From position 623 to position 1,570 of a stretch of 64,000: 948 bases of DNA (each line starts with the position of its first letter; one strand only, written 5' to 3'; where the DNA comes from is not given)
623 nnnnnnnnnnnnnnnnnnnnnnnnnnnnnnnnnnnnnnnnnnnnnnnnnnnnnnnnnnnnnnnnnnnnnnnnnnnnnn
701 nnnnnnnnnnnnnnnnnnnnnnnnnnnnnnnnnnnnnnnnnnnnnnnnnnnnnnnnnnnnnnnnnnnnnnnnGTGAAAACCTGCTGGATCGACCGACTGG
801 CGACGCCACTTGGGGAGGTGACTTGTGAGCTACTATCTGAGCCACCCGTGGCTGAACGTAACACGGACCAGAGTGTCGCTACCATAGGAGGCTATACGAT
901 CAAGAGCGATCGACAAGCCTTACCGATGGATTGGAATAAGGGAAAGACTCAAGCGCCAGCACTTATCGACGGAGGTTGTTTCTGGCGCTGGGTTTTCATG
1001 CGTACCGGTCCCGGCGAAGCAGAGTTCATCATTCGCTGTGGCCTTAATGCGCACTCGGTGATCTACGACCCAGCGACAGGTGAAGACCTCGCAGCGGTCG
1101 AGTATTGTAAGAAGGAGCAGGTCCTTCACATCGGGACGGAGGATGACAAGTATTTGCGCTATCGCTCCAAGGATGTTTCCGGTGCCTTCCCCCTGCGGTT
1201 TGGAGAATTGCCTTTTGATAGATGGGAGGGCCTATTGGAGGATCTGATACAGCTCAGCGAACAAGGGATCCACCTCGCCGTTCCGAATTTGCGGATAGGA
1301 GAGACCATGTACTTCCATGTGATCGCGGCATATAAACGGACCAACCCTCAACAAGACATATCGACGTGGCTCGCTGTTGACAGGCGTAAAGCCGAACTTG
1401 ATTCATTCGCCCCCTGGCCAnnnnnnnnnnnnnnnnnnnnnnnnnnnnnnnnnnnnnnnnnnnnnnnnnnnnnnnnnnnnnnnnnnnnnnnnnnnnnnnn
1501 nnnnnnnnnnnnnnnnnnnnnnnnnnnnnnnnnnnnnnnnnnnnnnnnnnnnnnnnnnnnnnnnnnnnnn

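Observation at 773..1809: Lower-GC two-gene insertion that duplicated the 5' end of the flippase gene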

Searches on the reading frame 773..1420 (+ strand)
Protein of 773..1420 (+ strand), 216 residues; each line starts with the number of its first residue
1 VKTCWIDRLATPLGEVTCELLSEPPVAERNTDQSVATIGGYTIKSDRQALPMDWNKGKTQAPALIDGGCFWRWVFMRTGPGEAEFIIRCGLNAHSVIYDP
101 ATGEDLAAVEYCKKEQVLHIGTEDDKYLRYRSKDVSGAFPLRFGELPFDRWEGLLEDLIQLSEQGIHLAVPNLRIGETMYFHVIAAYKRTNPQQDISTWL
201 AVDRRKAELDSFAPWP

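Call 6: search_protein_families(library=pfam, proteins=[window:773-1420:+], max_evalue=1)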
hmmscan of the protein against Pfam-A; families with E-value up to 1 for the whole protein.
window:773-1420:+ (216 aa): 0 families

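Call 8: find_homologous_proteins(query=window:773-1420:+, max_evalue=0.01)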
Query window:773-1420:+ (216 aa): 6 proteins with E <= 0.01 among 253 candidates.
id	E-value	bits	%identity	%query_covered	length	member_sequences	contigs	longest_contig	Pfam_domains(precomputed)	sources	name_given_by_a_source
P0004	1.7e-104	366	73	100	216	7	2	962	-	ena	-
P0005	9.1e-104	364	72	100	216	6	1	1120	-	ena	-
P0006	1.4e-94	334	74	91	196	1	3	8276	-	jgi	jgi:hypothetical protein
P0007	2.3e-90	320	100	65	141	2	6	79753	-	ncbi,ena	-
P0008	2.8e-59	218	50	97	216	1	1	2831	-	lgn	-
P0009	2.5e-44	169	45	97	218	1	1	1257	-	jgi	jgi:hypothetical protein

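Call 15: find_encoding_contigs(protein=P0006, flank=6000, max_places=4)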
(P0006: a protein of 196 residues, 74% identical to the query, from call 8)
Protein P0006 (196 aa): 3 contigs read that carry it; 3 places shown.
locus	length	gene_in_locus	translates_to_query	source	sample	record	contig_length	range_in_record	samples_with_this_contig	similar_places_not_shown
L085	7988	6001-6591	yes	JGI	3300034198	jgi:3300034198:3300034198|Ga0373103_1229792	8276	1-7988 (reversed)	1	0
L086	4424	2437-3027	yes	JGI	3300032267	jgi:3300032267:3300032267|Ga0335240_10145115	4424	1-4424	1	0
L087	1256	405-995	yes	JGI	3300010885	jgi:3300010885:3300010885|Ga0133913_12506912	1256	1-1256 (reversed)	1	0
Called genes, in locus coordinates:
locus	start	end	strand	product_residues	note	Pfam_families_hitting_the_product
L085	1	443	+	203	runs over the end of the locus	PF18962:Por_Secre_tail (weak)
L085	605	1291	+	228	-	PF13568:OMP_b-brl_2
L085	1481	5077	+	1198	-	PF00672:HAMP (weak), PF00512:HisKA (weak), PF02518:HATPase_c, PF14501:HATPase_c_5 (weak)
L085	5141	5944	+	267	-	PF00378:ECH_1, PF16113:ECH_2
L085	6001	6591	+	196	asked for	-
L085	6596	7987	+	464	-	?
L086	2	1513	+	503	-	?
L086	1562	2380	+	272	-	PF00378:ECH_1, PF16113:ECH_2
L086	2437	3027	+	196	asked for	-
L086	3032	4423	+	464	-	?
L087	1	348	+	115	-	?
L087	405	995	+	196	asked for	-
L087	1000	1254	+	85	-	?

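Call 16: find_encoding_contigs(protein=P0008, flank=6000, max_places=4)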
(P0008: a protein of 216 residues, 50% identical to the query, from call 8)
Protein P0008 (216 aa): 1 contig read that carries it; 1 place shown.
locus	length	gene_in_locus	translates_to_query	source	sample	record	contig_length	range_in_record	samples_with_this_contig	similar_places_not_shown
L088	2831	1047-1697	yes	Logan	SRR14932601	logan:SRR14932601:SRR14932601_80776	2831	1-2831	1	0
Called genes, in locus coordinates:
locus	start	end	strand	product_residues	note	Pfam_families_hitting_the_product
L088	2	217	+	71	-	?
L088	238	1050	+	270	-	PF00378:ECH_1, PF16113:ECH_2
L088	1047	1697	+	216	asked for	-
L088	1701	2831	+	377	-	?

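Call 23: search_protein_families(library=ncbifam, proteins=[window:773-1420:+], max_evalue=0.1)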
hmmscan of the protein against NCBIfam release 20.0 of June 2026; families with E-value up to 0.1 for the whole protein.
window:773-1420:+ (216 aa): 0 families

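Call 35: find_encoding_contigs(protein=P0007, flank=10000, max_places=3)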
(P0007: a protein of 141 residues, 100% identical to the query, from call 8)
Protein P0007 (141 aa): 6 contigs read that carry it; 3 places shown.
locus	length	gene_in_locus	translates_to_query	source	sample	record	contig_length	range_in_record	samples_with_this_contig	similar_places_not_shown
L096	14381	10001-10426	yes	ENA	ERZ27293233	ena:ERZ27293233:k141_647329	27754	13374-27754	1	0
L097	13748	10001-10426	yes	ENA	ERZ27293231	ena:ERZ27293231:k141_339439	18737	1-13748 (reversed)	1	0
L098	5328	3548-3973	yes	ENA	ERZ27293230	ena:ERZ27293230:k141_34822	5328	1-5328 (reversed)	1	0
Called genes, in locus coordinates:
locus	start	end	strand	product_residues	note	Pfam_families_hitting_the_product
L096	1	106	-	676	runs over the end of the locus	PF13414:TPR_11 (faint), PF07676:PD40 (weak), PF00691:OmpA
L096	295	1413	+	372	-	PF04389:Peptidase_M28 (faint), PF05343:Peptidase_M42, PF01546:Peptidase_M20 (weak)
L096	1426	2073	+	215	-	-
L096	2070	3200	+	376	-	PF01594:AI-2E_transport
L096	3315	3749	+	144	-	PF00583:Acetyltransf_1, PF13673:Acetyltransf_10, PF13508:Acetyltransf_7, PF21926:FeeM (weak)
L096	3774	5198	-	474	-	PF00753:Lactamase_B, PF16661:Lactamase_B_6 (weak), PF12706:Lactamase_B_2 (weak), PF10996:Beta-Casp, PF07521:RMMBL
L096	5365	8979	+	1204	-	PF00672:HAMP (weak), PF00512:HisKA (faint), PF02518:HATPase_c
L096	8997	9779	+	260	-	PF00378:ECH_1, PF16113:ECH_2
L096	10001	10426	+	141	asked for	-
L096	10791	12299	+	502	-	PF01943:Polysacc_synt, PF13440:Polysacc_synt_3 (weak)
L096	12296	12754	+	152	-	PF22769:DCD, PF00692:dUTPase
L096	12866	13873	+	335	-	PF00483:NTP_transferase, PF12804:NTP_transf_3 (faint), PF25084:LbH_EIF2B (weak), PF25087:GMPPB_C (faint)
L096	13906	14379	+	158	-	?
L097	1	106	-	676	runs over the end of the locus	PF13414:TPR_11 (faint), PF07676:PD40 (weak), PF00691:OmpA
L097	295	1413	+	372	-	PF04389:Peptidase_M28 (faint), PF05343:Peptidase_M42, PF01546:Peptidase_M20 (weak)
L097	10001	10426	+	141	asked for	-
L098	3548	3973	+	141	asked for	-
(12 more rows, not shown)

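Call 37: predict_structure(alignment_id=A2)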
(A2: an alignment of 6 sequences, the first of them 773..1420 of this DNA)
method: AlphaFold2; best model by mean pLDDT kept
length: 216 residues; sequences in the alignment: 6
mean_pLDDT: 59.3   pTM: 0.66
mean pLDDT of the five models: 59.3, 55.8, 55.0, 54.6, 53.8
residues with pLDDT >= 90: 0; 70-90: 79; 50-70: 59; < 50: 78
segments of 3 or more residues with pLDDT < 50: 29-31, 55-62, 97-107, 124-154, 192-216
pLDDT, mean of each block of 10 residues (from residue 1): 77 77 65 73 80 50 61 84 83 53 40 59 43 30 42 53 70 77 69 41 35 31
secondary structure, 60 per line:
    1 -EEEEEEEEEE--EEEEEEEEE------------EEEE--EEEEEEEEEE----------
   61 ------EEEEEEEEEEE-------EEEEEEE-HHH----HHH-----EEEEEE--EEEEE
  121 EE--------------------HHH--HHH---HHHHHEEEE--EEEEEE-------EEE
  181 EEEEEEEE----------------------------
elements in order: E2-11 E14-22 E35-38 E41-50 E67-77 E85-91 E108-113 E116-122 H154-158 E159-162 E165-170 E178-188

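Call 40: search_protein_representatives(alignment_id=A2)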
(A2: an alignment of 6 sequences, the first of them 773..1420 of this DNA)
Query: 6 sequences, 216 profile positions. Proteins with E-value up to 0.001 (for the whole library): 254; up to 1e-10: 74; up to 1e-30: 5. The best 150 are listed.
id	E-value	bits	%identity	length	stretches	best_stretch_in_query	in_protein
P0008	9.1e-103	358.6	-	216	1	1-214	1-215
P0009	4.2e-101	353.2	-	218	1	1-215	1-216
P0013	2.5e-60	219.9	-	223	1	4-211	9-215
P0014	4.8e-45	170.0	-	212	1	6-211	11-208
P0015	2.2e-36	141.7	-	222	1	4-211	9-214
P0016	2.9e-29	118.4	-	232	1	4-211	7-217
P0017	5.8e-28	114.2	-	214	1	4-212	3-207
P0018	3.7e-26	108.2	-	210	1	2-211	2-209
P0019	1.4e-25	106.4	-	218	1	1-213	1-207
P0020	1.7e-24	102.8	-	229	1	8-211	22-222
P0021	2.1e-24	102.5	-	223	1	1-212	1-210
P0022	2.6e-24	102.2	-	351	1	6-212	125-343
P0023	8.1e-24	100.6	-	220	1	1-211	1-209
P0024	2.9e-23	98.8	-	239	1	8-212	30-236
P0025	9.2e-23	97.2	-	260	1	7-211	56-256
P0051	2.3e-15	73.0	-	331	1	3-209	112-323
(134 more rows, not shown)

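Call 43: search_protein_families(library=pfam, alignment_id=A5, max_evalue=0.01)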
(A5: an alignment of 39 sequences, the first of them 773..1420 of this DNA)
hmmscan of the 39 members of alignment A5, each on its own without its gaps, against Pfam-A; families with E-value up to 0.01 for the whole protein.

A. member 1, window:773-1420:+ (216 aa): 0 families

B. families by the number of members that match (of 39 scanned): 4 families
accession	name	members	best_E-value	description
PF00583.31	Acetyltransf_1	1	6.7e-12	Acetyltransferase (GNAT) family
PF13508.13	Acetyltransf_7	1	1.4e-11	Acetyltransferase (GNAT) domain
PF13673.13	Acetyltransf_10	1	2.3e-08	Acetyltransferase (GNAT) domain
PF17092.11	PCB_OB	1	0.0059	Penicillin-binding protein OB-like domain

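Call 44: search_solved_structures(query=A5, max_evalue=1)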
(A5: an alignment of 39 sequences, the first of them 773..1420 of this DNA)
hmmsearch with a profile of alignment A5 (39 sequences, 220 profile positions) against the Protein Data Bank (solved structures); distinct sequences matched with E-value up to 1: 1.
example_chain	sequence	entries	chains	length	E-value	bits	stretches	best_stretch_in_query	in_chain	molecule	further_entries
8eug_I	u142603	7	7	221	0.55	12.8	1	69-136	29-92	60S ribosomal protein L10-A | Large ribosomal subunit protein uL16A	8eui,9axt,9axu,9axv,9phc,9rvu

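Call 47: list_cluster_members(proteins=[P0013, P0014, P0015, P0016, P0017, P0018, P0019, P0022, P0025, P0051])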
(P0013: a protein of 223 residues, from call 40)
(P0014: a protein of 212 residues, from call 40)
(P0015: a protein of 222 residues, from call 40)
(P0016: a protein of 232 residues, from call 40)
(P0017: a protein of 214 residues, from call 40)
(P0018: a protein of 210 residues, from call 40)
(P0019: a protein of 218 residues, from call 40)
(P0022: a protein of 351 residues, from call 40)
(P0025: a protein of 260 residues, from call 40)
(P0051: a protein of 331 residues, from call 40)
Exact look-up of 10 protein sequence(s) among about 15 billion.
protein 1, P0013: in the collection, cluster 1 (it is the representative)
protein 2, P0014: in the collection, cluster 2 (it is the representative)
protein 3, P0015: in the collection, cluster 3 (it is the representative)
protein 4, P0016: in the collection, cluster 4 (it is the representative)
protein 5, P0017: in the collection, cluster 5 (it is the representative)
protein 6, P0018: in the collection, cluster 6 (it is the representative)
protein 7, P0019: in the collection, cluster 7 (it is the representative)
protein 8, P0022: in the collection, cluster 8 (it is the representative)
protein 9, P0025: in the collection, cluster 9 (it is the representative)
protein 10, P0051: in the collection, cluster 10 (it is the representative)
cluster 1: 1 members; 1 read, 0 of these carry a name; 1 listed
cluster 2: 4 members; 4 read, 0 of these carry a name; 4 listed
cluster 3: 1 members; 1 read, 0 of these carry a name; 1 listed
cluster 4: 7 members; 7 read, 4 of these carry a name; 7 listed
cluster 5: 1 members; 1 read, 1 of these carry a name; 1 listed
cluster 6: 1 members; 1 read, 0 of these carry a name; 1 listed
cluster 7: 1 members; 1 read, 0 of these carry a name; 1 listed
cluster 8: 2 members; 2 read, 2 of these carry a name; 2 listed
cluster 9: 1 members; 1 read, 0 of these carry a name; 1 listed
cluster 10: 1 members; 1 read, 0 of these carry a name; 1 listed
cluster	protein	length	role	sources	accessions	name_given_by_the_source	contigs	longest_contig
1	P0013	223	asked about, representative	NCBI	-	-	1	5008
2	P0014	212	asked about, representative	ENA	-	-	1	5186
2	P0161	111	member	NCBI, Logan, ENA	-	-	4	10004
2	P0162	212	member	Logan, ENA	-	-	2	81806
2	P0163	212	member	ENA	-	-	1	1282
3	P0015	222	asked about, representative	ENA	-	-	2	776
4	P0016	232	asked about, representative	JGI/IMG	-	hypothetical protein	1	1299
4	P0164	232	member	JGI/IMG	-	hypothetical protein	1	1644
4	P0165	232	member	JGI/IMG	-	hypothetical protein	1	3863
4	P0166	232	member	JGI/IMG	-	hypothetical protein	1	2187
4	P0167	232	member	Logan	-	-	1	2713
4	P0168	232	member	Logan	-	-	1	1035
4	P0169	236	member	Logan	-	-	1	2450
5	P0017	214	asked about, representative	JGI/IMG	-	hypothetical protein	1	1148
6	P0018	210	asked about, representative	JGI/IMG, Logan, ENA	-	-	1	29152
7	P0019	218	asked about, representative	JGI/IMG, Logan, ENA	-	-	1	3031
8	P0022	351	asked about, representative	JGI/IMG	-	hypothetical protein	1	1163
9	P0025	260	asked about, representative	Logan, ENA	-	-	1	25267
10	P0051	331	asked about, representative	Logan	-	-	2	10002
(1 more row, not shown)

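Call 66: search_dna_similar(query=window:773-1420:+, collection=plasmids, mode=protein, max_evalue=0.001, max_rows=10)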
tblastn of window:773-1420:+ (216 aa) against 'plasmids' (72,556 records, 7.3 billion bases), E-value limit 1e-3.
No match.

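Call 67: search_protein_families(library=padloc, proteins=[window:773-1420:+], max_evalue=0.01)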
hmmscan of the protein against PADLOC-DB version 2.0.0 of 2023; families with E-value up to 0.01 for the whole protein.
window:773-1420:+ (216 aa): 0 families
